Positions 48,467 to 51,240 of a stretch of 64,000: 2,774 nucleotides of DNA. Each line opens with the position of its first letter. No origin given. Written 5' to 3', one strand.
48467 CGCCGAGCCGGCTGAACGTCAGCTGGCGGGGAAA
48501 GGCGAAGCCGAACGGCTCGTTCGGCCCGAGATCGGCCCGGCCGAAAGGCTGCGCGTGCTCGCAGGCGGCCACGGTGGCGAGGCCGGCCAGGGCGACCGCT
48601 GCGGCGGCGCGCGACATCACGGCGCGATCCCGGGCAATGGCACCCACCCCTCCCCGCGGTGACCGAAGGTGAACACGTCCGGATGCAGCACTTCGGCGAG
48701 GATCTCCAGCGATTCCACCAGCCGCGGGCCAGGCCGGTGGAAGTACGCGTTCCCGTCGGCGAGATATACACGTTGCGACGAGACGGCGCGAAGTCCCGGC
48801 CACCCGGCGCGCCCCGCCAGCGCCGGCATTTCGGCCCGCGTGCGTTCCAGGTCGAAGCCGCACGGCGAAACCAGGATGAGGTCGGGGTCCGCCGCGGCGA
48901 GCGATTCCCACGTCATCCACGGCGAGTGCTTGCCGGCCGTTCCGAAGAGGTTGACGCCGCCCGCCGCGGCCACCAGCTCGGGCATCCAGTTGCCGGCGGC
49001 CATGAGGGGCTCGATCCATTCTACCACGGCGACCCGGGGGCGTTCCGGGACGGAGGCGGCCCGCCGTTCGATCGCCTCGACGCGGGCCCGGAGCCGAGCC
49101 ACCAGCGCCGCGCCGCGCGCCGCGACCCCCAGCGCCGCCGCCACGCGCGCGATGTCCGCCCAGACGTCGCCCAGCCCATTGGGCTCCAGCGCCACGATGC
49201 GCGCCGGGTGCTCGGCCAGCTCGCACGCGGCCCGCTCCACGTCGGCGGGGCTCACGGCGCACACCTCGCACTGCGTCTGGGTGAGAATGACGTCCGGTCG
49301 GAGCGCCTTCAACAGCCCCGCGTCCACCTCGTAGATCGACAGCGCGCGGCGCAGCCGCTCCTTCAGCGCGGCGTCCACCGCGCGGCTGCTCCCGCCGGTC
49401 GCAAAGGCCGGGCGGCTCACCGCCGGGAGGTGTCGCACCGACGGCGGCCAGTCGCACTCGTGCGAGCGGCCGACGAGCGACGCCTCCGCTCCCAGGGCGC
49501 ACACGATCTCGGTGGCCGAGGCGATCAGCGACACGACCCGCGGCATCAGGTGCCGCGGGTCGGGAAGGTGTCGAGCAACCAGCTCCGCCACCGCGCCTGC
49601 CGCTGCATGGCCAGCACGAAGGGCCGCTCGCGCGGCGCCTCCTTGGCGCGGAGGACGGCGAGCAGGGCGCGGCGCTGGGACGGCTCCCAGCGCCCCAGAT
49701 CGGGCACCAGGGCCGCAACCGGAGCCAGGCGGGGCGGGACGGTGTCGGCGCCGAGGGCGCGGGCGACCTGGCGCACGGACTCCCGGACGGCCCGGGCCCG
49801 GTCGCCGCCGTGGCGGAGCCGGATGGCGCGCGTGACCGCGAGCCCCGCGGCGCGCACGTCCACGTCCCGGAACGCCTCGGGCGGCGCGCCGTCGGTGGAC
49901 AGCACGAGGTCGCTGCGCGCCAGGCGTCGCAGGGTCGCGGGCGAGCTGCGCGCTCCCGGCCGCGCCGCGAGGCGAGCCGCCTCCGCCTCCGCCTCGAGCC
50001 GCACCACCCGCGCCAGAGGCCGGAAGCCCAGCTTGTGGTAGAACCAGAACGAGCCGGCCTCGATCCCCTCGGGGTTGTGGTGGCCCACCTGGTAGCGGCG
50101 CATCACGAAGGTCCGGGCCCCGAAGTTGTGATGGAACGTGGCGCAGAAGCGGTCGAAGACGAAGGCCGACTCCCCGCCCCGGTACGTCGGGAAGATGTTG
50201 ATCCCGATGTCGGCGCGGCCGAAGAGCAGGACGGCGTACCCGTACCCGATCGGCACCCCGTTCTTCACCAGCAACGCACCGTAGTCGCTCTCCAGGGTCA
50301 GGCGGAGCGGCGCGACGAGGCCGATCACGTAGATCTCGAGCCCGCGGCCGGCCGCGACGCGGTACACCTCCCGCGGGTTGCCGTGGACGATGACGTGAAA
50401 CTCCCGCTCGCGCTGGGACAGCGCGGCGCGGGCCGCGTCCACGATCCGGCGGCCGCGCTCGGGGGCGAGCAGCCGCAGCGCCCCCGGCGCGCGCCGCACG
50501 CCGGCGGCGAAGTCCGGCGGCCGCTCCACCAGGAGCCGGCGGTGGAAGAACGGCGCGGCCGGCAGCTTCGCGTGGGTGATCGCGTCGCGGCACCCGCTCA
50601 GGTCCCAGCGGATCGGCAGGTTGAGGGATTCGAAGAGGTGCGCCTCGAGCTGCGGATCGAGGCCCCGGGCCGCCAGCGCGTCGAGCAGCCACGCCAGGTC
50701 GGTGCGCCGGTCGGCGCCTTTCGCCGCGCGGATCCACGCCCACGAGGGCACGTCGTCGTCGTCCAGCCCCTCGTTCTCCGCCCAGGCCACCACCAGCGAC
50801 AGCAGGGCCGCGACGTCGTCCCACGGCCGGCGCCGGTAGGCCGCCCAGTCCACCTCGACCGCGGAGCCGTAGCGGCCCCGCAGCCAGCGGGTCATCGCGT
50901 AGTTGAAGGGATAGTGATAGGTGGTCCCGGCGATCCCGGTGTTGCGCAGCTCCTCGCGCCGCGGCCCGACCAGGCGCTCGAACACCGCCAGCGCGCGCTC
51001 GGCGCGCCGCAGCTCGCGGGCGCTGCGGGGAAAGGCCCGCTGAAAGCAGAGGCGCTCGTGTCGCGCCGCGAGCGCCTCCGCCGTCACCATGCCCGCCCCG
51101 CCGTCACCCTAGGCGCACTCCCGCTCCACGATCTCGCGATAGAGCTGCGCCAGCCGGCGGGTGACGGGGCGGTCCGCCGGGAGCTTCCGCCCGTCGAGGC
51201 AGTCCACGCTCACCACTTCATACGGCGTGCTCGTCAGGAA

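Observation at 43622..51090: Translationally coupled operon: unknown 514-aa protein, signal-less BtuF-like protein, two paralogous lipoproteins, and a CarboxypepD_reg TonB-dependent receptor (then pyk and an MBL hydrolase)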

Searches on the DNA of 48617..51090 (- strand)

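Call 75: search_rna_families(sources=[L078, L082, L086, L087, L105, L119, L120, L139, L140, L141, L134, L081], threshold=gathering)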
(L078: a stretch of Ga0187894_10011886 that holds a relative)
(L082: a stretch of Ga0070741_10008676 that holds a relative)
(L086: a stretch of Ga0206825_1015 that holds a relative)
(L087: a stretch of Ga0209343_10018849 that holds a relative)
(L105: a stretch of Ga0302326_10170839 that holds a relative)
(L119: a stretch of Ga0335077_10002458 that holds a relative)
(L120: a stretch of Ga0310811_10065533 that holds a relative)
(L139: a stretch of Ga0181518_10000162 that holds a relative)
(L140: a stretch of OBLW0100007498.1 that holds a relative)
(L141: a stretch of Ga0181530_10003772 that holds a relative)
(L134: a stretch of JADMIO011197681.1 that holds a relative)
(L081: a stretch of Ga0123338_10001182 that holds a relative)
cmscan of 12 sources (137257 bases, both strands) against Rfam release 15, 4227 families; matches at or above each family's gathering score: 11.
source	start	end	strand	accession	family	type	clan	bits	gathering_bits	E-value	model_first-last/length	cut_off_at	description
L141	3717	3887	+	RF00174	Cobalamin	Cis-reg; riboswitch;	CL00101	115.6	31.5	6e-28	1-189/189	no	Cobalamin riboswitch aptamer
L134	4772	4986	+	RF00174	Cobalamin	Cis-reg; riboswitch;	CL00101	103.7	31.5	1.6e-24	1-189/189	no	Cobalamin riboswitch aptamer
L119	3745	3921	+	RF00174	Cobalamin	Cis-reg; riboswitch;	CL00101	93.6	31.5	1.2e-21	1-189/189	no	Cobalamin riboswitch aptamer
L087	1082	1287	+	RF00174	Cobalamin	Cis-reg; riboswitch;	CL00101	91.8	31.5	3.8e-21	1-189/189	no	Cobalamin riboswitch aptamer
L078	3482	3647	+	RF00174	Cobalamin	Cis-reg; riboswitch;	CL00101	56.6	31.5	4.6e-11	45-169/189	no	Cobalamin riboswitch aptamer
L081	4161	4311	+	RF00174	Cobalamin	Cis-reg; riboswitch;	CL00101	54.6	31.5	1.8e-10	1-189/189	no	Cobalamin riboswitch aptamer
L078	296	416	+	RF00174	Cobalamin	Cis-reg; riboswitch;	CL00101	52.6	31.5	6.6e-10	1-189/189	no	Cobalamin riboswitch aptamer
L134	13357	13403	-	RF01687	Acido-Lenti-1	Gene; sRNA;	-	52.3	37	1.4e-08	1-46/46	no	Acido-Lenti-1 RNA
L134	13501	13547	+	RF01687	Acido-Lenti-1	Gene; sRNA;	-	48.4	37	1.5e-07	1-46/46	no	Acido-Lenti-1 RNA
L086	1681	1779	+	RF01689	AdoCbl-II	Cis-reg; riboswitch;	CL00101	41.9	36.5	2.7e-06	1-81/81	no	AdoCbl-II (Cobalamin/B12) riboswitch aptamer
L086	4962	5091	+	RF00174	Cobalamin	Cis-reg; riboswitch;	CL00101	37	31.5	2e-05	1-189/189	no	Cobalamin riboswitch aptamer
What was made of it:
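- Every evaluable locus with a receptor upstream of BtuF-like has one (5 of 5) (call 75). This reading does not explain the BtuF-like protein or its B12 links (call 75).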

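Call 76: search_rna_families(sources=[L004, L008, L013, L014, L017, L018, L020, L025, L016], threshold=gathering)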
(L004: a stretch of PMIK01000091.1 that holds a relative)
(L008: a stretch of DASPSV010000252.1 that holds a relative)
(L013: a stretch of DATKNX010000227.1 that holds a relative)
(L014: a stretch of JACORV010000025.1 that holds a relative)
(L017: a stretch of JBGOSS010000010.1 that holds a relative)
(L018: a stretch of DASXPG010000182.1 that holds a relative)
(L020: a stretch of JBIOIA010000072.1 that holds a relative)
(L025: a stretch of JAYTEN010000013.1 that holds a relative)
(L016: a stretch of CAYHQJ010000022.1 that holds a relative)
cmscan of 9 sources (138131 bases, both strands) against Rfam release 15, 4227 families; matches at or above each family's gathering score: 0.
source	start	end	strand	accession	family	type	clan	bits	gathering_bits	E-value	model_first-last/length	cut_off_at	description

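Call 91: search_rna_families(sources=[L067, L069, L071, L072, L076, L077, L079, L083, L088, L089, L090, L096, L097, L099, L100, L102, L107, L108], threshold=gathering)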
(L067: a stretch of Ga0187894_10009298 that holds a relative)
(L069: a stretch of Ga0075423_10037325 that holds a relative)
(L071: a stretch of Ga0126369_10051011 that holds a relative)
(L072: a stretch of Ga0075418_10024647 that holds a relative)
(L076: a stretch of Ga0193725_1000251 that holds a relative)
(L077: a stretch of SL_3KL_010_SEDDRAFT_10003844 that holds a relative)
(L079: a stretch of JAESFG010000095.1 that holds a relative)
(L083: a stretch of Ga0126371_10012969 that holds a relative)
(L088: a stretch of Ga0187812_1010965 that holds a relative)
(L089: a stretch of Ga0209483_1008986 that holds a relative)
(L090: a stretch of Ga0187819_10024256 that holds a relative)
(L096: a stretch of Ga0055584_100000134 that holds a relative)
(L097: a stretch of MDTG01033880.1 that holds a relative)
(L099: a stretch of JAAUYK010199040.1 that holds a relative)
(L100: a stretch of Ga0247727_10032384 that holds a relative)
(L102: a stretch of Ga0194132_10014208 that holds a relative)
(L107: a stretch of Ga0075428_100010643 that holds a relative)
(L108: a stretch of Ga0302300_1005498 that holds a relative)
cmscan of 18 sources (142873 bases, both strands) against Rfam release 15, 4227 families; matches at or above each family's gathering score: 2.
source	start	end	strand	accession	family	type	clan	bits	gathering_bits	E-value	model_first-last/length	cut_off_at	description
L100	3197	3332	+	RF02356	BjrC1505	Gene; sRNA;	-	83.4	50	7.2e-14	1-140/140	no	Alphaproteobacterial sRNA BjrC1505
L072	470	574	+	RF00059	TPP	Cis-reg; riboswitch;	-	77.2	54.3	3.9e-13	1-105/105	no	TPP riboswitch aptamer (THI element)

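Call 92: search_rna_families(sources=[L106, L110, L111, L112, L114, L115, L116, L118, L123, L124, L125, L127, L128], threshold=gathering)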
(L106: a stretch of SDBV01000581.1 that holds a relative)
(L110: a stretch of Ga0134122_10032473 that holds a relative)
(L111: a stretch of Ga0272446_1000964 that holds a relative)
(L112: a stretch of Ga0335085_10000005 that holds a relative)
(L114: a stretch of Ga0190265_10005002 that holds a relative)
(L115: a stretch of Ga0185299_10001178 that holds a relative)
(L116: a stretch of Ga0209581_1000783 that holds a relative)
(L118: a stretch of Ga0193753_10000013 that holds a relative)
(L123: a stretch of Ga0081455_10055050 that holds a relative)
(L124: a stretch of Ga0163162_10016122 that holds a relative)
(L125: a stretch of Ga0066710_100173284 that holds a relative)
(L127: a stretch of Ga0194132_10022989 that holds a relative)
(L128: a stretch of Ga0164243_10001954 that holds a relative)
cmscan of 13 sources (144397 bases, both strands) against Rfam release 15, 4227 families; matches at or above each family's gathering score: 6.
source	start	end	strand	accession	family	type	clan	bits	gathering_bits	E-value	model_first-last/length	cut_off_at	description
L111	7684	7870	+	RF00013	6S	Gene;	-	69.4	46.4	2.9e-11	1-187/187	no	6S / SsrS RNA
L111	14109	14182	+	RF00005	tRNA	Gene; tRNA;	CL00001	68.4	29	1.9e-12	1-71/71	no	tRNA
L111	8930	9002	-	RF00005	tRNA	Gene; tRNA;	CL00001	66.5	29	6.3e-12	1-71/71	no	tRNA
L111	5804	5877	-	RF00005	tRNA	Gene; tRNA;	CL00001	64.8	29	1.9e-11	1-71/71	no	tRNA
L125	2871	2916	+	RF01687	Acido-Lenti-1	Gene; sRNA;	-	51.6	37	2.1e-08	1-46/46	no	Acido-Lenti-1 RNA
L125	2717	2762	-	RF01687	Acido-Lenti-1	Gene; sRNA;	-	45.8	37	8.3e-07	1-46/46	no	Acido-Lenti-1 RNA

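Call 93: search_rna_families(sources=[L126, L130, L132, L133, L135, L137, L138, L143, L103, L066, L091, L093, L094, L098, L101, L113, L122, L136, L144, L104], threshold=gathering)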
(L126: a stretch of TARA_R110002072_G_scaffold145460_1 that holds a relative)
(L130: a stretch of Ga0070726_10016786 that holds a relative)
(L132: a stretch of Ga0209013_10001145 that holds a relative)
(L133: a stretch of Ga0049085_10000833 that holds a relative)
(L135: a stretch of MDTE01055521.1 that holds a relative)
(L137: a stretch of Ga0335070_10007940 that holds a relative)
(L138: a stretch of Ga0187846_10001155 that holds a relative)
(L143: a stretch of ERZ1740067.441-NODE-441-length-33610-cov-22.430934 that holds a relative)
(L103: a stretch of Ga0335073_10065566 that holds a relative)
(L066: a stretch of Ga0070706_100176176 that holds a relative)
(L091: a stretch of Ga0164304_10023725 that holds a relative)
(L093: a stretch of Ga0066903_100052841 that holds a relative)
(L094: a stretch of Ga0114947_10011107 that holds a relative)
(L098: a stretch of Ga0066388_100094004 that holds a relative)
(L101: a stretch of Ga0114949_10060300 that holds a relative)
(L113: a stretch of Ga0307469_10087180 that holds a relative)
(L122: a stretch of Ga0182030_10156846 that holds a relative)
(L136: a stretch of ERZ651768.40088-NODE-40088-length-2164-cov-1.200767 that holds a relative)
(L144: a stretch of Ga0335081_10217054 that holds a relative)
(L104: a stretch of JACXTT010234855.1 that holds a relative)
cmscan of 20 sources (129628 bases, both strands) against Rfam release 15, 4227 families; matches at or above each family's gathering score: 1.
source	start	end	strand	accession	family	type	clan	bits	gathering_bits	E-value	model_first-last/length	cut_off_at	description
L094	1861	1905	-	RF01687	Acido-Lenti-1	Gene; sRNA;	-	46.8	37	4e-07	1-46/46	no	Acido-Lenti-1 RNA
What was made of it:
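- Only 7 of 63 scanned loci of the BtuF-like subfamily carry the riboswitch, and most contexts are uninformative (calls 75, 91-93).
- Tried and rejected: Rejected: only 7 of 63 scanned loci carry the riboswitch (calls 75, 91-93).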
